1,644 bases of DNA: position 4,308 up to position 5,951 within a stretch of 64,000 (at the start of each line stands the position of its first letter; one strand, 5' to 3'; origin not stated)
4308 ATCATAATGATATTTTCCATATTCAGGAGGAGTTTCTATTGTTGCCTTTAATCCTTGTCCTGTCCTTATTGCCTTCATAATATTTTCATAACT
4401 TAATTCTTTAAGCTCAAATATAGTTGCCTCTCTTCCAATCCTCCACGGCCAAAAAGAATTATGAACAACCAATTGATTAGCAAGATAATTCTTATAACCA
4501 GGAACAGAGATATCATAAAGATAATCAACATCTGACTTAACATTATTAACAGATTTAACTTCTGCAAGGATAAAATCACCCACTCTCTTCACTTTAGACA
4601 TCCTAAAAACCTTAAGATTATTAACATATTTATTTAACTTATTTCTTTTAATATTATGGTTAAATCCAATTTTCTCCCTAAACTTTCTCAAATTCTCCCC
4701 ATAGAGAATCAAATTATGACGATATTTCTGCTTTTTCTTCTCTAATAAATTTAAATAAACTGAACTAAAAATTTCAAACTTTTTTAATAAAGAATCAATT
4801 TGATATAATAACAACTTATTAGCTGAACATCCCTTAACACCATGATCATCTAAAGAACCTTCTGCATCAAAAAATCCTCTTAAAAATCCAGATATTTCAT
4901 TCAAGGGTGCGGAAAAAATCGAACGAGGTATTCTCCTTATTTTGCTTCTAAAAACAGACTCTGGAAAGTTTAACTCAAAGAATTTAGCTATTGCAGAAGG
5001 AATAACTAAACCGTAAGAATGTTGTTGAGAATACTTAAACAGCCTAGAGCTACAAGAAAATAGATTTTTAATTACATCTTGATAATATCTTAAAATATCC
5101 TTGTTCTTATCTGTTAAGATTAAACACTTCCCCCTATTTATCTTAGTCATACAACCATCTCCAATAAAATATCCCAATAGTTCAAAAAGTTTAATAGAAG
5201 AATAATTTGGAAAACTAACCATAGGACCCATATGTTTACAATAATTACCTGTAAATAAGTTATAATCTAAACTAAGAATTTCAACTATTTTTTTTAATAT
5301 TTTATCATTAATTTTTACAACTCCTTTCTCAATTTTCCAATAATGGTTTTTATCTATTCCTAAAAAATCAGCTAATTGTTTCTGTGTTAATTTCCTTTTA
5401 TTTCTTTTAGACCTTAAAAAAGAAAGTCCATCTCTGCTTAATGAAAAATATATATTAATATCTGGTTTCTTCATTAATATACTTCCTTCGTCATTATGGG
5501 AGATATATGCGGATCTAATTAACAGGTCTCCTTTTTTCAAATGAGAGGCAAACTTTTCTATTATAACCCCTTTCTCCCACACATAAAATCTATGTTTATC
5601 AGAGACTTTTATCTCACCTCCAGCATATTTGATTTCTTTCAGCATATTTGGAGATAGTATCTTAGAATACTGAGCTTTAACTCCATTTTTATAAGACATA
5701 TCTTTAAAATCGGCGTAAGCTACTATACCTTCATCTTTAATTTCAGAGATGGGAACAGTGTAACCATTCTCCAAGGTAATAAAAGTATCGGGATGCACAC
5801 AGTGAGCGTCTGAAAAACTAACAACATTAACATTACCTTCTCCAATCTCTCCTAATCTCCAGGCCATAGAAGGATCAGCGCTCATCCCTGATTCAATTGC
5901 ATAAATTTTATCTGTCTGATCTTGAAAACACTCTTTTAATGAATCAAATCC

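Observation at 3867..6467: EndoQ (PHP nuclease) carrying a 448-aa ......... intein at its active-site His, with an HTH inside the intein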

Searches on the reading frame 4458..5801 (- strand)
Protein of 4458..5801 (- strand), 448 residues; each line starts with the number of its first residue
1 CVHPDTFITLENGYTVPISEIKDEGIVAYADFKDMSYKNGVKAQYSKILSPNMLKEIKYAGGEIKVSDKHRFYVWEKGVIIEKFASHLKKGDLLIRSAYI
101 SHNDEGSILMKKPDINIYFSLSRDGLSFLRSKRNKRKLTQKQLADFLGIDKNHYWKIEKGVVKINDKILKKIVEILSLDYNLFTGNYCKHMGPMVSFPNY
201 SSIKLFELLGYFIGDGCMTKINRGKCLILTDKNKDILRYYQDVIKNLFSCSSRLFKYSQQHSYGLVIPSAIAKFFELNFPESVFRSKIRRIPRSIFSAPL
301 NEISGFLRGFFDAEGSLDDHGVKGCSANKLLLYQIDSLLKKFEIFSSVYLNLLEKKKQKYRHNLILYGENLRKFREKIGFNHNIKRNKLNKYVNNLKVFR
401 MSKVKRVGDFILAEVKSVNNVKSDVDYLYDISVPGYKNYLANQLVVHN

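Call 4: search_protein_families(library=pfam, proteins=[window:4458-5801:-], max_evalue=0.1)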
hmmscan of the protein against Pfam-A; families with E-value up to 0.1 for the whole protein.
seq(448 aa): 6 families
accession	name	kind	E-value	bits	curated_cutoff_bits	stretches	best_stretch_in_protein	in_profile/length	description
PF14528.11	LAGLIDADG_3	-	4e-21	75.5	22.5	2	303-379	3-82/82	LAGLIDADG-like domain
PF14890.11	Intein_splicing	-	1.1e-19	71.2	35.8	1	8-448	1-155/155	Intein splicing domain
PF01381.28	HTH_3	-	7.5e-10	39.1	23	1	129-178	1-50/55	Helix-turn-helix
PF12844.13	HTH_19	-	1e-06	29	30.2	1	128-181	3-56/64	Helix-turn-helix domain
PF13560.12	HTH_31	-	0.00025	21.7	27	1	128-162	5-39/64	Helix-turn-helix domain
PF09158.15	MotCF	-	0.0084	16.6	25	1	334-386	18-69/103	Bacteriophage T4 MotA, C-terminal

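Call 5: search_protein_families(library=ncbifam, proteins=[window:4458-5801:-], max_evalue=0.1)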
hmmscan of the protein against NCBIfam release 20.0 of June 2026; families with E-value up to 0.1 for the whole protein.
seq(448 aa): 21 families
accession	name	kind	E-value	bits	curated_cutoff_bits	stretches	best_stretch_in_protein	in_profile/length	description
NF006207.0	PRK08332.1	equivalog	1.3e-16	59.1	2400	1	208-448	1008-1241/1684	vitamin B12-dependent ribonucleotide reductase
NF045703.1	rSAM_Tes_intein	exception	2.5e-15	55.4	1700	1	41-434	219-594/1040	tetraether lipid synthase Tes, intein-containing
NF011491.0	PRK14898.1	equivalog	5.2e-14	51.2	783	2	57-397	155-426/860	DNA-directed RNA polymerase subunit A''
NF011418.0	PRK14845.1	equivalog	1.4e-11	42.9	756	1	273-397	202-316/1049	translation initiation factor IF-2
NF003157.0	PRK04132.1-2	equivalog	3.2e-11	41.9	1103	1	204-394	171-357/864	replication factor C small subunit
NF038162.1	RtcB_rel_intein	exception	1.5e-09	36.4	1150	2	205-394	240-458/961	intein-containing RtcB family protein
NF005852.0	PRK07773.1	equivalog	3.5e-08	32.2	780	2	284-394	593-710/886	replicative DNA helicase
NF041951.1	phage_RstR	subfamily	7.7e-06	26.1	80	1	129-184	7-64/108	RstR family transcriptional repressor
TIGR01445.1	intein_Nterm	domain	1.2e-05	26.2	24.5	1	1-74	1-83/83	intein N-terminal splicing region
TIGR03070.1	couple_hipB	subfamily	1.5e-05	24.9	71.65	1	128-165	6-43/58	type II toxin-antitoxin system Y4mF family antitoxin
NF047948.1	male_kill_WMK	equivalog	3.9e-05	23.2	300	1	130-179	11-60/300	WO male-killing family protein Wmk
TIGR01443.1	intein_Cterm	domain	5.9e-05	23.2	15.6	1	427-448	1-23/24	intein C-terminal splicing region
NF038139.1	Reg_Aceta_RamB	equivalog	0.00027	19.7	700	1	128-184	6-62/465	acetate metabolism transcriptional regulator RamB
TIGR03830.1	CxxCG_CxxCG_HTH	subfamily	0.0021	17.9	61.8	1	130-174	71-114/127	type II TA system antitoxin MqsA family protein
TIGR00270.2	TIGR00270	equivalog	0.0044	16.8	110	1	128-177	79-128/159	multiprotein bridging factor aMBF1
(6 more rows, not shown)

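Call 7: search_solved_structures(query=window:4458-5801:-, max_evalue=1, show_alignments=3)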
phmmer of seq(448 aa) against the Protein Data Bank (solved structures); distinct sequences matched with E-value up to 1: 16.
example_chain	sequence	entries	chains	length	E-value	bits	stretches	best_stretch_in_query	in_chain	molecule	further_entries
6rpp_A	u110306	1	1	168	0.00013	24.3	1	425-447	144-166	Cell division control protein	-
9sf2_A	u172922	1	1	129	0.00061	22.1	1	129-184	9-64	Transcriptional regulator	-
6rpq_A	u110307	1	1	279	0.0017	20.7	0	413-448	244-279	Ubiquitin-like protein SMT3,1108aa long hypothetical cell division control protein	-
5o9j_A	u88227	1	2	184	0.0039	19.5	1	392-442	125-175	Transcription initiation factor IIB,Transcription initiation factor IIB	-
5o9i_A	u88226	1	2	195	0.0047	19.2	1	395-442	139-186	Transcription initiation factor IIB,Transcription initiation factor IIB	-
8tac_A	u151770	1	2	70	0.0075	18.5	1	129-178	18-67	DBP48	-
3mlf_A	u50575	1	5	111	0.0079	18.5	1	115-188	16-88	transcriptional regulator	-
4o1s_A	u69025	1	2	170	0.044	16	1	53-118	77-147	V-type ATP synthase alpha chain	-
7t5u_A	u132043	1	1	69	0.1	14.8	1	129-159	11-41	Helix-turn-helix domain-containing protein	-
8ezt_A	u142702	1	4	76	0.19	13.9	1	131-181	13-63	HipB(Lp)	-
4o1r_A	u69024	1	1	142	0.19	13.9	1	422-448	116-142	Replicative DNA helicase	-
6frg_A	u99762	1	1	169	0.28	13.4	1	421-447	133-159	Replicative DNA helicase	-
6frh_A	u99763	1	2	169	0.3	13.2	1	421-447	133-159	Replicative DNA helicase,Replicative DNA helicase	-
1kaf_A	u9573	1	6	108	0.32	13.1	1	334-385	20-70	Transcription regulatory protein MOTA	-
6fre_A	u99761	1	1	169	0.33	13.1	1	421-447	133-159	Replicative DNA helicase,Replicative DNA helicase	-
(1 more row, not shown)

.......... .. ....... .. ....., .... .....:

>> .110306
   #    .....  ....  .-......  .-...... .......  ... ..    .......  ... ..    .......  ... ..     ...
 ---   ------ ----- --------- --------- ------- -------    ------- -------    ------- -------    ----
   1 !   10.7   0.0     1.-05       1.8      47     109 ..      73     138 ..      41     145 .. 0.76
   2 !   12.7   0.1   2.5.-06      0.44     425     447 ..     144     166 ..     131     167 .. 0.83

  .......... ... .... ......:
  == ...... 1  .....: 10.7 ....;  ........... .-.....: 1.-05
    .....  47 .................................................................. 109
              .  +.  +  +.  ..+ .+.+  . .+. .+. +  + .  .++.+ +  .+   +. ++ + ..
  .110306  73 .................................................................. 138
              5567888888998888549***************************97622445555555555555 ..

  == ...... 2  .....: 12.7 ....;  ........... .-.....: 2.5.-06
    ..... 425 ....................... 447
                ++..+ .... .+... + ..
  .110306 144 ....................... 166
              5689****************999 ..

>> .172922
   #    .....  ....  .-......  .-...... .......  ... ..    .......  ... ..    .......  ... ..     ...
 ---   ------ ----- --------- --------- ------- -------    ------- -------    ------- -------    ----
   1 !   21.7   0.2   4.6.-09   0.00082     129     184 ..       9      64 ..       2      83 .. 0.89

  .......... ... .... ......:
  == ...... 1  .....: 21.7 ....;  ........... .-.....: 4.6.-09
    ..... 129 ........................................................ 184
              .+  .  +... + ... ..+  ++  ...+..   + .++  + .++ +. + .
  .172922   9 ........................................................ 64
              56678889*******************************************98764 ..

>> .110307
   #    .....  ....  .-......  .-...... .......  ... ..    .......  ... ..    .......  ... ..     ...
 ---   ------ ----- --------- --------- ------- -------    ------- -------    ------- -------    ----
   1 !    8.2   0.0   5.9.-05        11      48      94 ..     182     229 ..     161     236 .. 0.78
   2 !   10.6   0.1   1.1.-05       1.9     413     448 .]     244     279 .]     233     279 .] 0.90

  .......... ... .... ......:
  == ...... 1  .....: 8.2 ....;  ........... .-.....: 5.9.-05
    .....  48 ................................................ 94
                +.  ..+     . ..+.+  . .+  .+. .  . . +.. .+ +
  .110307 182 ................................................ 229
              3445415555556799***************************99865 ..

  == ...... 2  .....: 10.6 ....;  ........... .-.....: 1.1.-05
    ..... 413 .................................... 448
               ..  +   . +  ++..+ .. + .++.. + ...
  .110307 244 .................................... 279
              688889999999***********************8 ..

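Call 8: find_homologous_proteins(query=window:4458-5801:-, max_evalue=0.00001)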
Query seq(448 aa) (448 aa): 7 proteins with E <= 0.00001 among 5327 candidates.
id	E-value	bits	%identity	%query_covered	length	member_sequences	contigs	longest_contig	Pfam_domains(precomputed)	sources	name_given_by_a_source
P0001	2.5e-26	111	27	57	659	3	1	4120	PF14528.12,PF14527.12,PF02272.25,PF14890.12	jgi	jgi:intein/homing endonuclease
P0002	4.4e-22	97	31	43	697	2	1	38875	PF06745.20,PF23442.2,PF14528.12,PF00154.28,PF13481.13,PF14890.12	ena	-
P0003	3.5e-15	74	30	44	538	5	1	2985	PF14528.12,PF07521.18,PF14890.12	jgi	jgi:intein/homing endonuclease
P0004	1.5e-13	69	30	44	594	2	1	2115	PF03464.21,PF14528.12,PF14890.12,PF03463.21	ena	-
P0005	3.5e-12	64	32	41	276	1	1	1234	PF14528.12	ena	-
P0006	9.3e-12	63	32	44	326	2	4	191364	PF14528.12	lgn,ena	-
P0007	1.1e-9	56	31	40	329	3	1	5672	PF14528.12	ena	-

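Call 25: search_protein_representatives(protein=window:4458-5801:-)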
Query: 448 residues. Proteins with E-value up to 0.001 (for the whole library): 2023; up to 1e-10: 344; up to 1e-30: 22. The best 150 are listed.
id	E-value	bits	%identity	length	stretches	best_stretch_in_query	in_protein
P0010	1.2e-202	690.1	69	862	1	1-448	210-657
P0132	9.4e-78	278.6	38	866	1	1-448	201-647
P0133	1.1e-75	271.8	42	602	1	1-396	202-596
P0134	2.2e-72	260.9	37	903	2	1-398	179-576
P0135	1.6e-61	225.1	35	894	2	1-395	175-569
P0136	5.1e-58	213.5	33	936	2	1-398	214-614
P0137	1.4e-57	212.0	32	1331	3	1-399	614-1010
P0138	6.3e-43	163.8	32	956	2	1-403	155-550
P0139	7.3e-40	153.7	35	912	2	1-424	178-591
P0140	6.0e-39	150.7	36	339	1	46-342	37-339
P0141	5.2e-37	144.3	31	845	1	1-448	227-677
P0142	5.0e-36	141.1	34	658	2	1-400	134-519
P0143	2.9e-34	135.3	33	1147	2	1-416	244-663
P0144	2.9e-33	132.0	30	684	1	1-407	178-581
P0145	2.2e-32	129.1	30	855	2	1-411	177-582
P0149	9.5e-32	127.0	28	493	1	1-396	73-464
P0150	1.5e-31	126.3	28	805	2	1-386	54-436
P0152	1.9e-31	126.0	31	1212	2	1-405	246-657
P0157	1.9e-29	119.4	28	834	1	1-448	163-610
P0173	8.6e-26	107.4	31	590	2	1-393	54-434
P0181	3.7e-24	102.0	26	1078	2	1-389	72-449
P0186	6.2e-23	97.9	28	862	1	59-395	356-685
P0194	4.5e-22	95.1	29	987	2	1-387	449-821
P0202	3.3e-21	92.2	27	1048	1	1-448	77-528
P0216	5.0e-19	85.1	27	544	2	1-403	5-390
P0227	4.2e-18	82.0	29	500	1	56-349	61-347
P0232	8.8e-18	80.9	28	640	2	1-397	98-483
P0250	7.0e-17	78.0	26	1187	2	1-394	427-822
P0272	7.3e-16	74.6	26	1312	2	1-399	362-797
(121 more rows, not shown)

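Call 27: search_protein_families(library=pfam, proteins=[P0138, P0139, P0145, P0143, P0152, P0142, P0157, P0173, P0250, P0272], max_evalue=0.001)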
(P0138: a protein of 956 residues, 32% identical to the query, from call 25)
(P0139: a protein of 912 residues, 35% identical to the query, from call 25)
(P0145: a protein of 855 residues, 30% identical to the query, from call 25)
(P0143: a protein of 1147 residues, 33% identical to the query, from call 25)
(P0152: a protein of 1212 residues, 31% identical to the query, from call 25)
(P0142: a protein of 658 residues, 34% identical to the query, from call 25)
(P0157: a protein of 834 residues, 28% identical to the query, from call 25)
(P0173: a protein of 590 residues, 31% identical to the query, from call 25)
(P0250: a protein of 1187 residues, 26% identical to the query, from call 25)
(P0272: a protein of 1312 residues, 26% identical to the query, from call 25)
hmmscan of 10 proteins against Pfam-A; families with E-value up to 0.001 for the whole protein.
P0138 (956 aa): 7 families
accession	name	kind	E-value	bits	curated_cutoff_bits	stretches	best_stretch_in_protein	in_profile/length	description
PF14528.11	LAGLIDADG_3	-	6.6e-22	78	22.5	1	449-526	2-82/82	LAGLIDADG-like domain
PF14890.11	Intein_splicing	-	1.1e-17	64.7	35.8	1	182-667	24-155/155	Intein splicing domain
PF01381.28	HTH_3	-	7.6e-09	35.9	23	1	280-331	1-53/55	Helix-turn-helix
PF12844.13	HTH_19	-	5.5e-06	26.6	30.2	1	280-332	4-57/64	Helix-turn-helix domain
PF12706.13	Lactamase_B_2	-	6.4e-06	26.3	27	1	53-154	24-112/200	Beta-lactamase superfamily domain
PF07521.17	RMMBL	-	0.0003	21.2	21.6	1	903-934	11-43/63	Zn-dependent metallo-hydrolase RNA specificity domain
PF00753.33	Lactamase_B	-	0.00086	19.7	22.7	0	54-72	39-57/196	Metallo-beta-lactamase superfamily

P0139 (912 aa): 10 families
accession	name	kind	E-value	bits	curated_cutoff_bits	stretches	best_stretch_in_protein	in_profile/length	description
PF03464.20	eRF1_2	-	9e-32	110.6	27.1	2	740-829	41-132/133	eRF1 domain 2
PF14890.11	Intein_splicing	-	2.2e-21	76.7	35.8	1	185-740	1-155/155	Intein splicing domain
PF03463.20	eRF1_1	-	9.8e-19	68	23.8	1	10-132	1-123/123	eRF1 domain 1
PF14528.11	LAGLIDADG_3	-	1.2e-18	67.5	22.5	2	473-545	3-82/82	LAGLIDADG-like domain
PF03465.20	eRF1_3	-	1.1e-09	39.2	25.8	1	834-895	2-63/106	eRF1 domain 3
PF01381.28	HTH_3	-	1.2e-09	38.5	23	1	305-356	1-52/55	Helix-turn-helix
PF18854.6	baeRF_family10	-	7.3e-06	26.8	27.1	0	741-782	60-100/143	Bacterial archaeo-eukaryotic release factor family 10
PF12844.13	HTH_19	-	9.8e-06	25.8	30.2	1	303-363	2-62/64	Helix-turn-helix domain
PF13560.12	HTH_31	-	7.4e-05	23.4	27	0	304-335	5-36/64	Helix-turn-helix domain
PF13545.12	HTH_Crp_2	-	0.00012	22.4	27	0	311-329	20-38/70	Crp-like helix-turn-helix domain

P0145 (855 aa): 11 families
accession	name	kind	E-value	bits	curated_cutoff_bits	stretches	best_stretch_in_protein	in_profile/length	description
PF03464.20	eRF1_2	-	4.2e-23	82.6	27.1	2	675-763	41-132/133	eRF1 domain 2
PF03465.20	eRF1_3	-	1e-16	61.7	25.8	1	767-855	1-104/106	eRF1 domain 3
PF14890.11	Intein_splicing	-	1.5e-16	61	35.8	1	186-675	3-155/155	Intein splicing domain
PF14528.11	LAGLIDADG_3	-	4.8e-16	59.2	22.5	2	473-548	5-81/82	LAGLIDADG-like domain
PF03463.20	eRF1_1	-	5e-13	49.5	23.8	1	10-130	2-122/123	eRF1 domain 1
PF01381.28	HTH_3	-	1.1e-12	48.2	23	1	303-357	1-55/55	Helix-turn-helix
PF18854.6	baeRF_family10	-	2.7e-08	34.6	27.1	0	676-745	60-127/143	Bacterial archaeo-eukaryotic release factor family 10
PF13560.12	HTH_31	-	7.2e-06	26.7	27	1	302-350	5-54/64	Helix-turn-helix domain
PF13443.12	HTH_26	-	8.7e-06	26.3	22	1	303-360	2-60/63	Cro/C1-type HTH DNA-binding domain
PF12844.13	HTH_19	-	2.4e-05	24.6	30.2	1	301-357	2-58/64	Helix-turn-helix domain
PF01248.31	Ribosomal_L7Ae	-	0.00084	19.4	22.1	0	780-829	8-60/95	Ribosomal protein L7Ae/L30e/S12e/Gadd45 family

P0143 (1147 aa): 10 families
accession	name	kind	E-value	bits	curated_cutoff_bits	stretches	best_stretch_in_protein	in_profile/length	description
PF14890.11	Intein_splicing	-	1.3e-30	106.7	35.8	1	251-762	1-155/155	Intein splicing domain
PF10996.14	Beta-Casp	-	2.1e-27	96.5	27.7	1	937-1061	2-120/120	Beta-Casp domain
PF17214.9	KH_TffA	-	1.3e-16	60.7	22.6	1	3-65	5-67/68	Transcription termination factor FttA, KH domain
PF14528.11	LAGLIDADG_3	-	7.6e-16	58.6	22.5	1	550-624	3-82/82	LAGLIDADG-like domain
PF16661.11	Lactamase_B_6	-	8.7e-13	48.5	27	1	771-878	62-172/193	Metallo-beta-lactamase superfamily domain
PF07521.17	RMMBL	-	1.2e-12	48.1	21.6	1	1075-1135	2-60/63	Zn-dependent metallo-hydrolase RNA specificity domain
PF00753.33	Lactamase_B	-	1.3e-10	42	22.7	1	189-244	4-57/196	Metallo-beta-lactamase superfamily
PF12706.13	Lactamase_B_2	-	2.7e-07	30.8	27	1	202-244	2-44/200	Beta-lactamase superfamily domain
PF01381.28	HTH_3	-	1.1e-05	25.8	23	1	373-419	1-48/55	Helix-turn-helix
PF07650.23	KH_2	-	9.9e-05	22.5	22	1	82-122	13-53/78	KH domain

P0152 (1212 aa): 11 families
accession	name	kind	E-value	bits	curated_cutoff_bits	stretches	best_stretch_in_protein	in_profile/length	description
PF10996.14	Beta-Casp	-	4.2e-29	102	27.7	1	999-1120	1-120/120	Beta-Casp domain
PF14890.11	Intein_splicing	-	2.3e-24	86.4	35.8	1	253-825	1-155/155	Intein splicing domain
PF17214.9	KH_TffA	-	1.9e-19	69.8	22.6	1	3-69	2-68/68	Transcription termination factor FttA, KH domain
PF07521.17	RMMBL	-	1e-18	67.5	21.6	1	1140-1203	2-63/63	Zn-dependent metallo-hydrolase RNA specificity domain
PF14528.11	LAGLIDADG_3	-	1.5e-14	54.4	22.5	1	550-631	2-82/82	LAGLIDADG-like domain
PF00753.33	Lactamase_B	-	2.5e-11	44.3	22.7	1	190-246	5-57/196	Metallo-beta-lactamase superfamily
PF13560.12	HTH_31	-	5.2e-11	43.1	27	1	373-427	6-61/64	Helix-turn-helix domain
PF01381.28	HTH_3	-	1.4e-10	41.5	23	1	373-427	1-55/55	Helix-turn-helix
PF12706.13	Lactamase_B_2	-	1.1e-08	35.4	27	1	202-260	2-58/200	Beta-lactamase superfamily domain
PF16661.11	Lactamase_B_6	-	2.9e-07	30.5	27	0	835-943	63-174/193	Metallo-beta-lactamase superfamily domain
PF13483.12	Lactamase_B_3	-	0.00026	21.4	24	1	189-249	5-53/160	Beta-lactamase superfamily domain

P0142 (658 aa): 5 families
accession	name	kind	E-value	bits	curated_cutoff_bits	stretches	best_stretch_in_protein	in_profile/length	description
PF14528.11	LAGLIDADG_3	-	6.8e-21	74.8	22.5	2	430-501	2-82/82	LAGLIDADG-like domain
PF14890.11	Intein_splicing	-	1.5e-20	74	35.8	1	181-632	46-155/155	Intein splicing domain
PF02272.25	DHHA1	-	6.4e-07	30.2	25.9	1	76-133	18-75/102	DHHA1 domain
PF01381.28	HTH_3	-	1.1e-06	29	23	1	259-312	1-54/55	Helix-turn-helix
PF12844.13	HTH_19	-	3e-05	24.3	30.2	1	259-311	4-56/64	Helix-turn-helix domain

P0157 (834 aa): 9 families
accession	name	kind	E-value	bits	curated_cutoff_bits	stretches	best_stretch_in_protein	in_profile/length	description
PF03464.20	eRF1_2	-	2.1e-30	106.2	27.1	2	610-699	41-132/133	eRF1 domain 2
PF03465.20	eRF1_3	-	3e-29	102.1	25.8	1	704-834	2-106/106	eRF1 domain 3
PF14528.11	LAGLIDADG_3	-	2.1e-21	76.4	22.5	2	460-541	2-82/82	LAGLIDADG-like domain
PF14890.11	Intein_splicing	-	2.7e-17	63.4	35.8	1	172-610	3-155/155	Intein splicing domain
PF03463.20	eRF1_1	-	4.6e-13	49.7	23.8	1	3-116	7-122/123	eRF1 domain 1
PF01381.28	HTH_3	-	5.9e-08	33.1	23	1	292-334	2-44/55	Helix-turn-helix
PF18854.6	baeRF_family10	-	1.7e-07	32.1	27.1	0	611-656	60-104/143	Bacterial archaeo-eukaryotic release factor family 10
PF18859.6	acVLRF1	-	8.1e-05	23.3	27.1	0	611-658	43-88/130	Actinobacteria/chloroflexi VLRF1 release factor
PF01079.26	Hint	-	0.00016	21.7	29.7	1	158-248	8-98/213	Hint module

P0173 (590 aa): 6 families
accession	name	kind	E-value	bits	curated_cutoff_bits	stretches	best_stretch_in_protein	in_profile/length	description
PF14528.11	LAGLIDADG_3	-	7.8e-19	68.2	22.5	1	341-419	2-81/82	LAGLIDADG-like domain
PF14890.11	Intein_splicing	-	7.7e-17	62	35.8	1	78-548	23-155/155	Intein splicing domain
PF03464.20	eRF1_2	-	1.7e-15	58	27.1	2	14-53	2-41/133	eRF1 domain 2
PF01381.28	HTH_3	-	5.9e-10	39.5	23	1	178-229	1-52/55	Helix-turn-helix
PF12844.13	HTH_19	-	9.1e-05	22.7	30.2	1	176-236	2-62/64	Helix-turn-helix domain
PF13560.12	HTH_31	-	0.00043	21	27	1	176-222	4-51/64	Helix-turn-helix domain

P0250 (1187 aa): 8 families
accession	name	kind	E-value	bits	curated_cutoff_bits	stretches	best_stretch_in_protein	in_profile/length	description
PF03464.20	eRF1_2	-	6e-26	91.8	27.1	1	953-1043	41-133/133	eRF1 domain 2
PF14890.11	Intein_splicing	-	4.3e-24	85.5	35.8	2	131-367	1-155/155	Intein splicing domain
PF03465.20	eRF1_3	-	2.6e-23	83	25.8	1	1047-1185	2-105/106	eRF1 domain 3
PF14528.11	LAGLIDADG_3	-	1.9e-18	66.9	22.5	1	733-807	4-82/82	LAGLIDADG-like domain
PF03463.20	eRF1_1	-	1.2e-14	54.8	23.8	1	14-122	1-109/123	eRF1 domain 1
PF01079.26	Hint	-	2.1e-06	27.9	29.7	0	119-198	8-84/213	Hint module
PF01381.28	HTH_3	-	2.3e-06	28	23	1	555-606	1-52/55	Helix-turn-helix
PF13560.12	HTH_31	-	4.8e-05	24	27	1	557-602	8-54/64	Helix-turn-helix domain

P0272 (1312 aa): 13 families
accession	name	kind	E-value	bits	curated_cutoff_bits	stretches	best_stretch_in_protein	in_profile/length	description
PF00493.29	MCM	-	2e-92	308.8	23.3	2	992-1118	97-223/224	MCM P-loop domain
PF17207.9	MCM_OB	-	3e-34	117.9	24.8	1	104-230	2-125/126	MCM OB domain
PF17855.7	MCM_lid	-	1.6e-31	109.1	27.4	1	1133-1220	1-84/87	MCM AAA-lid domain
PF14528.11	LAGLIDADG_3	-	2.1e-26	92.4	22.5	2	684-777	1-82/82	LAGLIDADG-like domain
PF14890.11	Intein_splicing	-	6.4e-24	85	35.8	1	409-992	27-155/155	Intein splicing domain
PF14551.11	MCM_N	-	6.8e-14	52.5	24.9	1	8-82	2-76/95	MCM N-terminal domain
PF21120.3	MCM_WH_arc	-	1.5e-09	38.2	26.1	1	1250-1310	2-63/63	Archaeal MCM, winged-helix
PF01078.27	Mg_chelatase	-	1.6e-08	34.6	20.3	1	1001-1069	91-159/207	Magnesium chelatase, subunit ChlI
PF07728.20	AAA_5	-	2.1e-07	31.4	22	0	986-1076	27-131/139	AAA domain (dynein-related subfamily)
PF14527.11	LAGLIDADG_WhiA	-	7.7e-06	26.4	23.2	1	687-743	2-57/93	WhiA LAGLIDADG-like domain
PF21100.3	MCM_C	-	1.1e-05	25.6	27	1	1249-1311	5-63/64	MCM protein C-terminal winged helix-turn-helix domain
PF07726.17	AAA_3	-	2.1e-05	24.9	27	0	1018-1069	64-113/131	ATPase family associated with various cellular activities (AAA)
PF00158.32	Sigma54_activat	-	0.00067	19.8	20.2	0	1002-1069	79-144/168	Sigma-54 interaction domain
